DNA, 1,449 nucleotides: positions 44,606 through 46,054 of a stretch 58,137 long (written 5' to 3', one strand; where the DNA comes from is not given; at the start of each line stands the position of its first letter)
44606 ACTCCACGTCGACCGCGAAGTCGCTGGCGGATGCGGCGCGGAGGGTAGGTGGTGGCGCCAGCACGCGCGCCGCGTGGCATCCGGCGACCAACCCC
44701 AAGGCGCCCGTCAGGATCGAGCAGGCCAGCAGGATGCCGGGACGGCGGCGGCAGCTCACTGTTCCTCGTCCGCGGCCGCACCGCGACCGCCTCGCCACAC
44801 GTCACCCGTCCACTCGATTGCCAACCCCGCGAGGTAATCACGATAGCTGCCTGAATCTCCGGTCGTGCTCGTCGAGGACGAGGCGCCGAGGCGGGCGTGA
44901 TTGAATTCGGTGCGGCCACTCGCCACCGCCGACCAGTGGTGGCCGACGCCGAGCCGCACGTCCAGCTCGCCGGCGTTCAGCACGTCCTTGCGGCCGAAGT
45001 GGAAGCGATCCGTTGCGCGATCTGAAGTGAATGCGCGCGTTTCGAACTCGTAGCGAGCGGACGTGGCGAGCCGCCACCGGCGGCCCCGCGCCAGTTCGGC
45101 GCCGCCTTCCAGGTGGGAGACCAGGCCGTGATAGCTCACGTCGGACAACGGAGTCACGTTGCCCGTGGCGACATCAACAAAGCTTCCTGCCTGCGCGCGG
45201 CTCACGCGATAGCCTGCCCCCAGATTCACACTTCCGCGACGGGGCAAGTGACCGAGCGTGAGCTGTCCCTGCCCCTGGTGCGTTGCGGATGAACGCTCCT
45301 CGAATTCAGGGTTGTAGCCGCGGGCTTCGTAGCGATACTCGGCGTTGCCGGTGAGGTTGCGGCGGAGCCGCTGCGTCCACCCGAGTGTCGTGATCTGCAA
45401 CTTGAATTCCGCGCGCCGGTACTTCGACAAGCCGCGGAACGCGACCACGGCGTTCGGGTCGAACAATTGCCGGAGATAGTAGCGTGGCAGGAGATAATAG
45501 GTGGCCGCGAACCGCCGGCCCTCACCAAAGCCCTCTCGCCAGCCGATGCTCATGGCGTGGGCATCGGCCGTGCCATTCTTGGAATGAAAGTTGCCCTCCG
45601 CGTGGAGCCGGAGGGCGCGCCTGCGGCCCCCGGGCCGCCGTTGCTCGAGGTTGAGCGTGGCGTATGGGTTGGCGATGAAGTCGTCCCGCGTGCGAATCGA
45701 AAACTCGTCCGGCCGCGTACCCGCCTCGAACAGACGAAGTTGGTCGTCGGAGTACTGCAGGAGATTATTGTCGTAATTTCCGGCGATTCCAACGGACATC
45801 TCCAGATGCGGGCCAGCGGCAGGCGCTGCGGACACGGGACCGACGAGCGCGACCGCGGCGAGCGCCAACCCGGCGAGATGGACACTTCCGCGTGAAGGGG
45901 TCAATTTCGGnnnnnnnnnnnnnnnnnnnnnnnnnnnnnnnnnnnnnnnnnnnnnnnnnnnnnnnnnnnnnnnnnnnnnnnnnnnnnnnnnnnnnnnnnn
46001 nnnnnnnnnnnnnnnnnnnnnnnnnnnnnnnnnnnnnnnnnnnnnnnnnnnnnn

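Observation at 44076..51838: pgsB-pgsC embedded in a seven-gene translationally coupled envelope operon: candidate diderm poly-gamma-glutamate synthesis/export system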

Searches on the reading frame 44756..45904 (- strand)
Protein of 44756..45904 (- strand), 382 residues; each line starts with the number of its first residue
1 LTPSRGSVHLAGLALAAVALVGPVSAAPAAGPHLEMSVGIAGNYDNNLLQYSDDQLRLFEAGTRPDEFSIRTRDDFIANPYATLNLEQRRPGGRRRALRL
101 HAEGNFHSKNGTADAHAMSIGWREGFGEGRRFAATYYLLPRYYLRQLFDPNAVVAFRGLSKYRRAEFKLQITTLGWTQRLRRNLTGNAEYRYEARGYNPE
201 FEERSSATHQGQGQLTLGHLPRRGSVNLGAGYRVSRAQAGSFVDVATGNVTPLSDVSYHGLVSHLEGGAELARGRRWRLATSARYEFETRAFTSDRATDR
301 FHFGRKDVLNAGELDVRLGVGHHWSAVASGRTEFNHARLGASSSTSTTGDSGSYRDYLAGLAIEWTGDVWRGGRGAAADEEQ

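Call 3: search_protein_families(library=ncbifam, proteins=[window:44756-45904:-], max_evalue=0.01)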
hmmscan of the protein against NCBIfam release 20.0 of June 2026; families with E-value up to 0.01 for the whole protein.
window:44756-45904:- (382 aa): 0 families

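Call 4: search_protein_families(library=pfam, proteins=[window:44756-45904:-], max_evalue=0.01)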
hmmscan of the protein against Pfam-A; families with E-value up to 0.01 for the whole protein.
window:44756-45904:- (382 aa): 0 families

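Call 11: find_homologous_proteins(query=window:44756-45904:-)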
Query window:44756-45904:- (382 aa): 20 proteins with E <= 0.001 among 8000 candidates.
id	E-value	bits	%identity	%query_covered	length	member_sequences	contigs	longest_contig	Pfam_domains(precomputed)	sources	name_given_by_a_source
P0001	4.8e-252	853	100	100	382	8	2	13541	-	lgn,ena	-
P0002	1.7e-223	760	88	100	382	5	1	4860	-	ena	-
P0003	3.4e-167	574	68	98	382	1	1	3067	-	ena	-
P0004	8.1e-124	431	54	99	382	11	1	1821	-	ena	-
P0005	1.7e-101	358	51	92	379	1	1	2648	PF13505.13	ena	-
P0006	7.3e-96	339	48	96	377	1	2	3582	-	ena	-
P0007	2.4e-94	334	50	89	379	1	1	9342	-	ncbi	-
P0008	2.4e-94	334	49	99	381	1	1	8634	-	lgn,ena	-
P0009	5.7e-92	327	49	89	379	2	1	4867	-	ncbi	-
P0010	9.1e-92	326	47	98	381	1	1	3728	-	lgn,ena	-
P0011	5.9e-91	323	46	93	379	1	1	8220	-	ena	-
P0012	1.1e-90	322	47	89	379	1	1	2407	-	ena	-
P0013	3.6e-90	321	47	89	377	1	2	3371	-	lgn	-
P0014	1.1e-89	319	45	97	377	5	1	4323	-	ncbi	-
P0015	1.2e-81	293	45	93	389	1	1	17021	-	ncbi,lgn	ncbi:MAG: hypothetical protein ABI960_00955 [Candidatus Eisenbacteria bacterium]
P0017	7.0e-79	284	42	97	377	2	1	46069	-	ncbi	-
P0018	3.3e-76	275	41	97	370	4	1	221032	-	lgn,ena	-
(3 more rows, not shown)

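Call 12: find_encoding_contigs(protein=P0018, flank=10000, max_places=2)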
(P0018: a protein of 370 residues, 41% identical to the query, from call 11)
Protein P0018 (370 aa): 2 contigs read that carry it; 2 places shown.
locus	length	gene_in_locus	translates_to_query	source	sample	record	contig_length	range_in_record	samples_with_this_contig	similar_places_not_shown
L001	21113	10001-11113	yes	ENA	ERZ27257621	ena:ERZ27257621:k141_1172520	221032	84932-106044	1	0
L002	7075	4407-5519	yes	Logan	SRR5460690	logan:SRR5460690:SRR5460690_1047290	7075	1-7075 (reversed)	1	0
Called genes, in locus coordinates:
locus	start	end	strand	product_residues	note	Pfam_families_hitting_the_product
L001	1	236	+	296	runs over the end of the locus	PF01590:GAF, PF13185:GAF_2, PF13492:GAF_3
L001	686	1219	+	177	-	PF01625:PMSR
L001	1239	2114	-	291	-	PF13411:MerR_1 (weak), PF13432:TPR_16, PF14559:TPR_19, PF12895:ANAPC3 (weak), PF13414:TPR_11 (weak), PF13432:TPR_16, PF13414:TPR_11, PF13431:TPR_17, +11 more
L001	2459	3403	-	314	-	PF02735:Ku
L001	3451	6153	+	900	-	PF13298:LigD_N, PF01068:DNA_ligase_A_M, PF04679:DNA_ligase_A_C, PF21686:LigD_Prim-Pol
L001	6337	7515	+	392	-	PF08245:Mur_ligase_M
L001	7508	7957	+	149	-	PF14102:Caps_synth_CapC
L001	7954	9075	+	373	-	-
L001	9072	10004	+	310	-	-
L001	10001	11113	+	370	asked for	-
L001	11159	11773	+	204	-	PF05908:Gamma_PGA_hydro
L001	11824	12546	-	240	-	PF00483:NTP_transferase, PF12804:NTP_transf_3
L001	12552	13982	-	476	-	PF01636:APH, PF22740:PapZ_C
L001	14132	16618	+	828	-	PF09826:Beta_propel (faint), PF08309:LVIVD, PF22494:choice_anch_I (faint), PF08309:LVIVD, PF13860:FlgD_ig (weak)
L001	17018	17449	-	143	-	PF09860:DUF2087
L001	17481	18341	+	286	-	PF00165:HTH_AraC (weak), PF12833:HTH_18, PF00165:HTH_AraC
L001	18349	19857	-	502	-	PF00890:FAD_binding_2, PF01266:DAO, PF01494:FAD_binding_3 (weak), PF01593:Amino_oxidase, PF01946:Thi4 (weak), PF03486:HI0933_like (weak), PF12831:FAD_oxidored, PF13450:NAD_binding_8, +2 more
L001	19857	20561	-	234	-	-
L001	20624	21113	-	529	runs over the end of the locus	PF00890:FAD_binding_2 (faint), PF01266:DAO (weak), PF01593:Amino_oxidase, PF07992:Pyr_redox_2 (faint), PF12831:FAD_oxidored (weak), PF13450:NAD_binding_8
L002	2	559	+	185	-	?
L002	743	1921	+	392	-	PF08245:Mur_ligase_M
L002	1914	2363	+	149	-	PF14102:Caps_synth_CapC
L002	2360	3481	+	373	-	-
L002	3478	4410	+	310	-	-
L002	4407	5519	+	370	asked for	-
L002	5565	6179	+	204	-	PF05908:Gamma_PGA_hydro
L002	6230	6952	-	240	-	PF00483:NTP_transferase, PF12804:NTP_transf_3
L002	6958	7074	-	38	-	?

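Call 13: find_encoding_contigs(protein=P0017, flank=10000, max_places=2)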
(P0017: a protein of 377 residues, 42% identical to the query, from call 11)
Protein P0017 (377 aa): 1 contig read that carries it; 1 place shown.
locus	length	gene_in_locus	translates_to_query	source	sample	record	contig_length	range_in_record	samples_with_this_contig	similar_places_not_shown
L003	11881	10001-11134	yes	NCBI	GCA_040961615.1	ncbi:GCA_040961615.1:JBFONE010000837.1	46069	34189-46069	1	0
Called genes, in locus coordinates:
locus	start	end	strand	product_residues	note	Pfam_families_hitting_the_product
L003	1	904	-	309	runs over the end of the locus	PF00589:Phage_integrase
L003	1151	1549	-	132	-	-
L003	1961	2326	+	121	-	PF12840:HTH_20, PF01022:HTH_5, PF12802:MarR_2 (faint), PF01978:TrmB (weak)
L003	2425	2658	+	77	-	PF02635:DsrE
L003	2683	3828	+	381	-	PF07992:Pyr_redox_2, PF21706:FCSD_central (faint)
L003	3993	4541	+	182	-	PF04191:PEMT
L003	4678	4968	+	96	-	-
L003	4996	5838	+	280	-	PF08242:Methyltransf_12 (faint), PF13489:Methyltransf_23, PF07757:AdoMet_MTase (weak), PF08241:Methyltransf_11, PF13649:Methyltransf_25 (faint)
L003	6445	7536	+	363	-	PF08245:Mur_ligase_M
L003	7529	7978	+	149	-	PF14102:Caps_synth_CapC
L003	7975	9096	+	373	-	-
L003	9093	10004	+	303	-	-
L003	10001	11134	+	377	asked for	-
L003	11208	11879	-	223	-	?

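Call 14: find_encoding_contigs(protein=P0015, flank=10000, max_places=2)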
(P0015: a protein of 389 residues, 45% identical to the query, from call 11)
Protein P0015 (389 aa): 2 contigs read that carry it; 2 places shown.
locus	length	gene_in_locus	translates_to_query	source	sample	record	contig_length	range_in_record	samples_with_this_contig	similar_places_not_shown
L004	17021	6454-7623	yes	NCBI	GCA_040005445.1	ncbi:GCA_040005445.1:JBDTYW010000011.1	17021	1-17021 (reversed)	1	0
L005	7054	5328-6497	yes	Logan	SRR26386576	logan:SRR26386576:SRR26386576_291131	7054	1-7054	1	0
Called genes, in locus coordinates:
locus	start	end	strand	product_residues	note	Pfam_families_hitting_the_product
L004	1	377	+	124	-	PF01035:DNA_binding_1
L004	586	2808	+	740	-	PF15902:Sortilin-Vps10 (faint), PF14870:PSII_BNR (faint), PF02012:BNR (faint), PF25852:DUF6242_C (faint), PF13860:FlgD_ig (faint)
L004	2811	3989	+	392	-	PF08245:Mur_ligase_M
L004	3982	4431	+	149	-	PF14102:Caps_synth_CapC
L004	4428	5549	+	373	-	-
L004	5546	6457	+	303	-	-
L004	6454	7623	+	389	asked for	-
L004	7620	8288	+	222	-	-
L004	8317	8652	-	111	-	-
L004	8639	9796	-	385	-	PF00174:Oxidored_molyb, PF03404:Mo-co_dimer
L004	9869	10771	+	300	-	-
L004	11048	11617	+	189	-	-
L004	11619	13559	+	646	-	PF02225:PA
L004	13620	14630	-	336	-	PF01075:Glyco_transf_9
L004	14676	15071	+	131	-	PF19662:DUF6165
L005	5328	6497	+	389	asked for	-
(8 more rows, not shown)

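Call 28: predict_structure(alignment_id=A1)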
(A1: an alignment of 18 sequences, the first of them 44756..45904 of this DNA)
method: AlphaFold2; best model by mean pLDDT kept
length: 382 residues; sequences in the alignment: 18
mean_pLDDT: 77.7   pTM: 0.76
mean pLDDT of the five models: 77.7, 76.8, 76.5, 75.5, 73.7
residues with pLDDT >= 90: 165; 70-90: 92; 50-70: 67; < 50: 58
segments of 3 or more residues with pLDDT < 50: 1-13, 19-28, 47-51, 64-74, 108-113, 376-382
pLDDT, mean of each block of 10 residues (from residue 1): 35 47 46 91 63 54 46 60 92 89 63 69 93 94 62 64 75 97 96 84 85 95 93 91 77 87 97 92 97 84 88 96 94 85 54 79 94 53 28
secondary structure, 60 per line:
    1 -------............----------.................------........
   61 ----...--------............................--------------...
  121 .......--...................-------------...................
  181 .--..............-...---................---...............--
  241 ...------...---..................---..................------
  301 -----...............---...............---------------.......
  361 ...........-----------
elements in order: H8-19 E30-46 H53-60 E76-90 E94-103 E118-127 E130-148 E162-181 E184-197 E205-220 E224-238 E241-243 E250-252 E256-273 E277-294 E306-320 E324-338 E354-371

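Call 32: fold_search(model_id=the predicted structure, library=pdb)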
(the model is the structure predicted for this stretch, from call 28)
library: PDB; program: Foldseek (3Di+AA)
matches with E <= 10: 910; with E <= 0.001: 255
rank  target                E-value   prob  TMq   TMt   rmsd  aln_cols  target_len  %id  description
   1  4v3g_A                5.8e-09  1.00  0.42  0.48   8.3       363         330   12  Crystal structure of CymA from Klebsiella oxytoca (released 2015-06-03)
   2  4d5b_A                6.5e-09  1.00  0.44  0.51   8.2       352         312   10  Crystal structure of CymA from Klebsiella oxytoca (released 2015-06-03)
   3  4v3h_B                9.7e-09  1.00  0.45  0.53   8.2       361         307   11  Crystal structure of CymA from Klebsiella oxytoca (released 2015-06-03)
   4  4d5d_A                1.0e-08  1.00  0.45  0.53   8.0       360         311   12  Crystal structure of CymA from Klebsiella oxytoca (released 2015-06-03)
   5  2iwv_A                1.1e-08  1.00  0.41  0.52   8.1       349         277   13  Structure of the monomeric outer membrane porin OmpG in the open and closed conformation (released 2006-08-14)
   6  4d5b_B                1.7e-08  1.00  0.44  0.51   8.2       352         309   11  Crystal structure of CymA from Klebsiella oxytoca (released 2015-06-03)
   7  4v3h_A                2.8e-08  1.00  0.43  0.50   8.6       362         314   11  Crystal structure of CymA from Klebsiella oxytoca (released 2015-06-03)
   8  4v3g_B                3.3e-08  1.00  0.43  0.49   8.5       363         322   12  Crystal structure of CymA from Klebsiella oxytoca (released 2015-06-03)
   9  2wvp                  7.0e-08  1.00  0.45  0.61   7.5       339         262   14  Synthetically modified OmpG (released 2010-07-14)
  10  4d51                  9.2e-08  1.00  0.46  0.54   9.1       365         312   10  Crystal structure of CymA from Klebsiella oxytoca (released 2015-06-03)
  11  5mdq_A                1.3e-07  1.00  0.36  0.38  12.5       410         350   10  Crystal structure of outer membrane expressed Chitoporin VhChip from Vibrio harveyi (released 2017-12-20)
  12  2x9k                  1.7e-07  1.00  0.42  0.54   8.5       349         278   12  Structure of a E.coli porin (released 2011-01-26)
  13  9a32_MODEL_1_A        2.0e-07  1.00  0.39  0.40  12.6       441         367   10  Model of E. coli OmpC by in-cell photo-crosslinking MS and deep learning (released 2023-02-24)
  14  5mdo_A                3.0e-07  1.00  0.35  0.38  12.5       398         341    8  Crystal structure of in vitro folded Chitoporin VhChip from Vibrio harveyi (crystal form I) (released 2017-12-20)
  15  2f1c                  4.0e-07  1.00  0.42  0.59   7.5       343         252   13  Crystal structure of the monomeric porin OmpG (released 2006-06-27)
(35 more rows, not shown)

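Call 62: search_solved_structures(query=A1, max_evalue=1)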
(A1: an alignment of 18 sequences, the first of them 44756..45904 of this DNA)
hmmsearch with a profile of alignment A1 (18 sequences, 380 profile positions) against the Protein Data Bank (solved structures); distinct sequences matched with E-value up to 1: 0.

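Call 64: search_protein_representatives(alignment_id=A1)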
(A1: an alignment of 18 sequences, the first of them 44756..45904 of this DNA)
Query: 18 sequences, 380 profile positions. Proteins with E-value up to 0.001 (for the whole library): 624; up to 1e-10: 361; up to 1e-30: 63. The best 150 are listed.
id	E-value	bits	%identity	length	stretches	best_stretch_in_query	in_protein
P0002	1.2e-169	580.4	-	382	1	4-376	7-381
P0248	3.6e-159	545.9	-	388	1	11-375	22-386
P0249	7.0e-143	492.3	-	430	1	9-374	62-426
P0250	1.3e-140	484.8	-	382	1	6-376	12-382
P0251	5.6e-134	463.0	-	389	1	9-376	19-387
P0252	3.4e-128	443.9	-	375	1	7-375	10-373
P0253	1.4e-127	441.9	-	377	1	9-378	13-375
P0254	3.0e-124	431.0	-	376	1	8-367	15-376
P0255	7.6e-122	423.1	-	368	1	11-372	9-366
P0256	1.4e-119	415.6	-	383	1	8-373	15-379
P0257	2.0e-111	388.8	-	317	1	91-378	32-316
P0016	2.0e-110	385.5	-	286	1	98-372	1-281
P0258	6.6e-107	373.9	-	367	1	13-371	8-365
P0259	5.9e-105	367.5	-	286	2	207-377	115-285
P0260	3.0e-104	365.2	-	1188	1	5-372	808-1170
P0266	4.1e-77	275.8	-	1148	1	12-365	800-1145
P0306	3.7e-31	124.6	-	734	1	37-333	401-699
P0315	1.2e-29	119.6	-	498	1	31-333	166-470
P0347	2.6e-25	105.3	-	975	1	18-365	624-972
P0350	4.1e-25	104.7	-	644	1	37-334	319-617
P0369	3.7e-24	101.5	-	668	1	37-357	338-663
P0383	3.4e-23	98.3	-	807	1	32-335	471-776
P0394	1.3e-22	96.4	-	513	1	34-359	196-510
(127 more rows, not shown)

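Call 67: search_protein_families(library=pfam, proteins=[P0260, P0266, P0369, P0347, P0383, P0306, P0350, P0315, P0394], max_evalue=0.01)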
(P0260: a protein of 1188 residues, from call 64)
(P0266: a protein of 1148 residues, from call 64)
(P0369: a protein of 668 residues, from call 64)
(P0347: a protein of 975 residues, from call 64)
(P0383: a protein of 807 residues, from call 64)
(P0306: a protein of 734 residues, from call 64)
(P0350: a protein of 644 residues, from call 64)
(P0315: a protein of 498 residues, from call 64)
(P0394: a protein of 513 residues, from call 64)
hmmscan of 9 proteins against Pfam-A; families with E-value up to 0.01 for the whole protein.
P0260 (1188 aa): 2 families
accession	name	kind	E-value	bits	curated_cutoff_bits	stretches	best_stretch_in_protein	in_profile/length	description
PF13229.12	Beta_helix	-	5.4e-30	104.5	25.9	3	606-744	8-148/158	Right handed beta helix region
PF05048.19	NosD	-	3.4e-26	92.4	23.6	3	602-729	43-168/212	Periplasmic copper-binding protein (NosD)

P0266 (1148 aa): 3 families
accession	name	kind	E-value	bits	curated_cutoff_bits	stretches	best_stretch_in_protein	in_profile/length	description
PF13229.12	Beta_helix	-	7.5e-27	94.3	25.9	2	608-745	9-149/158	Right handed beta helix region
PF05048.19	NosD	-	4e-26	92.2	23.6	3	608-683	92-168/212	Periplasmic copper-binding protein (NosD)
PF14592.12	Chondroitinas_B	-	2.1e-07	30.7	24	1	79-125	1-48/426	Chondroitinase B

P0369 (668 aa): 20 families
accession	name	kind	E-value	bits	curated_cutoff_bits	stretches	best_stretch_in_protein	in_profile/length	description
PF13432.12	TPR_16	-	6.4e-24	84.5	32.7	5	72-136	1-65/65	Tetratricopeptide repeat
PF07719.23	TPR_2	-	8.4e-21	72.8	27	2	204-235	1-32/34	Tetratricopeptide repeat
PF13431.12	TPR_17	-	1.3e-18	66.1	24.4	0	93-121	4-32/34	Tetratricopeptide repeat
PF13428.12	TPR_14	-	5.6e-17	61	23.5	2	105-145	4-44/44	Tetratricopeptide repeat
PF13181.12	TPR_8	-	7.8e-17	60.4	25.7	2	104-133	3-32/34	Tetratricopeptide repeat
PF14559.12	TPR_19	-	1.1e-15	58.1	25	2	112-169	1-58/68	Tetratricopeptide repeat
PF00515.34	TPR_1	-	1.7e-15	56.5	27.8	2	204-235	1-32/34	Tetratricopeptide repeat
PF13414.12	TPR_11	-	2.5e-15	56.3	26.8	1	177-218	1-42/42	TPR repeat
PF13424.12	TPR_12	-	7.1e-14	52.2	30.1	3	105-164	6-73/77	Tetratricopeptide repeat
PF23914.1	TPR_CcmH_CycH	-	4.5e-11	43.3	42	1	91-191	39-142/158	Cytochrome c-type biogenesis protein H TPR domain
PF13176.12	TPR_7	-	2.9e-09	36.7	27.9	0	105-134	2-33/36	Tetratricopeptide repeat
PF07721.20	TPR_4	-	5.1e-09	36.3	27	2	105-127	4-26/26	Tetratricopeptide repeat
PF13371.12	TPR_9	-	6.8e-09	36.1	35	2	180-242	5-67/73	Tetratricopeptide repeat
PF13174.12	TPR_6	-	8.9e-08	32.7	26.3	0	105-135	3-33/33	Tetratricopeptide repeat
PF03704.23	BTAD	-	4e-07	30.9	22.1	2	184-231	76-123/146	Bacterial transcriptional activator domain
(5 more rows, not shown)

P0347 (975 aa): 0 families

P0383 (807 aa): 0 families

P0306 (734 aa): 0 families

P0350 (644 aa): 0 families

P0315 (498 aa): 0 families

P0394 (513 aa): 1 family
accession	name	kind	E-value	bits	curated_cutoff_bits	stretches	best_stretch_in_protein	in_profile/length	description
PF10677.15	DUF2490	-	0.001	19.3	29.8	0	334-393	12-65/186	Protein of unknown function (DUF2490)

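Call 69: find_encoding_contigs(protein=P0347, flank=8000, max_places=2)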
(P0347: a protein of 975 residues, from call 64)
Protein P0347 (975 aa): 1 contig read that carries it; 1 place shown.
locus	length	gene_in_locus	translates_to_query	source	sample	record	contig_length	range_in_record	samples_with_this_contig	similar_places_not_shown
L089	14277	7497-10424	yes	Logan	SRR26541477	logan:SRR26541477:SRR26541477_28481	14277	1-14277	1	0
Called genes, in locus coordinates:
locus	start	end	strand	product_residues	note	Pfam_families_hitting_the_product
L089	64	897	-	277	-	PF00583:Acetyltransf_1, PF13508:Acetyltransf_7 (weak)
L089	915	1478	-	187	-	PF00856:SET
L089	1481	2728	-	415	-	-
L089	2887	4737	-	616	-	PF00512:HisKA, PF02518:HATPase_c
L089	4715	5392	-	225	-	PF00072:Response_reg, PF00486:Trans_reg_C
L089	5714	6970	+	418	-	PF08245:Mur_ligase_M (weak)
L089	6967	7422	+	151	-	PF14102:Caps_synth_CapC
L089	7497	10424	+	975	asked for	-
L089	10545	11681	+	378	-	PF01094:ANF_receptor, PF13458:Peripla_BP_6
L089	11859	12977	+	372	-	PF13458:Peripla_BP_6, PF01094:ANF_receptor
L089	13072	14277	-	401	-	?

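Call 70: find_encoding_contigs(protein=P0369, flank=8000, max_places=2)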
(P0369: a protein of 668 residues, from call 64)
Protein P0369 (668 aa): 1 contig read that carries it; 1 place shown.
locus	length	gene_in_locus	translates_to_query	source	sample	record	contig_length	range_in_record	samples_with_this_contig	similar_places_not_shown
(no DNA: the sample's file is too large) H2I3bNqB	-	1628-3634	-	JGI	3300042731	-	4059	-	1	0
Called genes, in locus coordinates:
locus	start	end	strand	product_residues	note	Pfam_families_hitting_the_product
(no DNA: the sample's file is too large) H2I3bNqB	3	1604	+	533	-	?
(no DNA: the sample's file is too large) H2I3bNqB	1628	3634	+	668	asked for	PF13424:TPR_12 (faint), PF13432:TPR_16, PF23914:TPR_CcmH_CycH (weak), PF13428:TPR_14 (weak), PF13432:TPR_16, PF14559:TPR_19, PF13371:TPR_9 (weak), PF13432:TPR_16 (weak), +11 more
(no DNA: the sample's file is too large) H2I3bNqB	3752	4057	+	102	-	?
